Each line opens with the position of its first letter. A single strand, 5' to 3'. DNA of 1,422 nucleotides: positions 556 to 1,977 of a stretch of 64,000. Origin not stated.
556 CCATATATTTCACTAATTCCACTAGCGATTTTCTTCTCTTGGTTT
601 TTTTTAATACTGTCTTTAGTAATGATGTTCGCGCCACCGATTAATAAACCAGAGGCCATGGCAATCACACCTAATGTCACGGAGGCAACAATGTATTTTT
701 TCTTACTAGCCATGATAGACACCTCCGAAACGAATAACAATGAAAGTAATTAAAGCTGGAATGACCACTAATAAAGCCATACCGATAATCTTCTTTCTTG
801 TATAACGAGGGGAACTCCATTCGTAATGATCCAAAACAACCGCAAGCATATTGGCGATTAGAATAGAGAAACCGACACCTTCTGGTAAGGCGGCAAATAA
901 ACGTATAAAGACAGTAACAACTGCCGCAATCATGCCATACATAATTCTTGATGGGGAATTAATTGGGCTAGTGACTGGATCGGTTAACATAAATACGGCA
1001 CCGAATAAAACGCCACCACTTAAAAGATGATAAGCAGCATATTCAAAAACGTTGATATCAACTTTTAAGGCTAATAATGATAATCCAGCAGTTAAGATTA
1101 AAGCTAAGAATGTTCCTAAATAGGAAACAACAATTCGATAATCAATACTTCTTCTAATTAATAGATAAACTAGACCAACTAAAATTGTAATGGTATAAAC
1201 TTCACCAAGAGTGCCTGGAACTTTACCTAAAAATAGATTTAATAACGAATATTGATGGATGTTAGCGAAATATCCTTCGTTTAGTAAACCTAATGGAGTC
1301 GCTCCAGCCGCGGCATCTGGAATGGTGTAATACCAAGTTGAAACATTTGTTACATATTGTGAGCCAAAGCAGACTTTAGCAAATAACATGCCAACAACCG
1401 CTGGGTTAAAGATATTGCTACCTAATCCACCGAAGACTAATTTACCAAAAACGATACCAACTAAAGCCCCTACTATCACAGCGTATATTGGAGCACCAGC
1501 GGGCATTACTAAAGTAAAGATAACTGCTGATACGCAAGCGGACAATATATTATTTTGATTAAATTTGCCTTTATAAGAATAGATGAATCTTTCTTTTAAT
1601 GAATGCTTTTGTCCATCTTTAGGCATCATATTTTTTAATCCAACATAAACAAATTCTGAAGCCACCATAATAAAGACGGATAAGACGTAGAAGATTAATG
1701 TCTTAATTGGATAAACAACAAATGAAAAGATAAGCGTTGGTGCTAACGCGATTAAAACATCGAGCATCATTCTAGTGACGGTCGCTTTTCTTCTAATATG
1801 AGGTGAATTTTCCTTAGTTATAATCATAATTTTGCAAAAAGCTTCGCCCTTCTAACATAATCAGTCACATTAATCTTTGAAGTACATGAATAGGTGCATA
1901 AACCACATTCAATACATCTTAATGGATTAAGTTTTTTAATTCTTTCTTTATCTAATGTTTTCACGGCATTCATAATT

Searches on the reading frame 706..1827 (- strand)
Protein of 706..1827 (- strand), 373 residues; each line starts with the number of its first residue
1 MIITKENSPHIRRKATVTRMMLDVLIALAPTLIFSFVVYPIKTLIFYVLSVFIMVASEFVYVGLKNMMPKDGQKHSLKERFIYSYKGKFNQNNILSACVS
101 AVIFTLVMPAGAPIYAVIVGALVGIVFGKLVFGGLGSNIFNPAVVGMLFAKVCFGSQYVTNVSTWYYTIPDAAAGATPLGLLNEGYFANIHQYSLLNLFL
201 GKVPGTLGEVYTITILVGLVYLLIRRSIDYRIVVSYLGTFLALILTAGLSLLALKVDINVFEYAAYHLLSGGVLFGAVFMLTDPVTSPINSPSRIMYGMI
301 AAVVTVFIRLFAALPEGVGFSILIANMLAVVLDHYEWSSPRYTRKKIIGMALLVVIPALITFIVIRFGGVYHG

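Call 44: find_encoding_contigs(protein=window:706-1827:-, flank=10000, max_places=1)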
Protein window:706-1827:- (373 aa): 24 contigs read that carry it; 1 place shown.
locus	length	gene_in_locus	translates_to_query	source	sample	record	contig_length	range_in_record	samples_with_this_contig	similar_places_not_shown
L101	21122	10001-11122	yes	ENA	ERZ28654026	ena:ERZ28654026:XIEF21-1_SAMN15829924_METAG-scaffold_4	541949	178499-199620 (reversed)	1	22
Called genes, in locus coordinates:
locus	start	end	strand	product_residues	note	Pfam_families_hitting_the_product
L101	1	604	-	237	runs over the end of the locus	PF01128:IspD, PF12804:NTP_transf_3, PF02348:CTP_transf_3 (weak)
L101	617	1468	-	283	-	PF04991:LicD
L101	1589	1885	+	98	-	PF02686:GatC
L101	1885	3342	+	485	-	PF01425:Amidase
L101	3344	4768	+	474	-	PF02934:GatB_N, PF02637:GatB_Yqey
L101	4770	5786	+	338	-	PF01073:3Beta_HSD, PF01370:Epimerase, PF02719:Polysacc_synt_2, PF04321:RmlD_sub_bind, PF07993:NAD_binding_4 (weak), PF16363:GDP_Man_Dehyd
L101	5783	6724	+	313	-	PF00561:Abhydrolase_1, PF12146:Hydrolase_4, PF00326:Peptidase_S9 (faint), PF10230:LIDHydrolase (weak)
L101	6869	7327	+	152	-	PF24585:YunG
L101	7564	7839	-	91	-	-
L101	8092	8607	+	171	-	PF01966:HD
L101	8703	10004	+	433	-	PF13375:RnfC_N, PF01512:Complex1_51K, PF12797:Fer4_2 (faint), PF10531:SLBB, PF13187:Fer4_9 (faint), PF00037:Fer4 (faint), PF12838:Fer4_7 (weak), PF13237:Fer4_10 (weak)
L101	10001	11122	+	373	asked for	PF03116:NQR2_RnfD_RnfE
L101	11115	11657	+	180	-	-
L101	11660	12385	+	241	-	PF02508:Rnf-Nqr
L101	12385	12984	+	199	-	PF02508:Rnf-Nqr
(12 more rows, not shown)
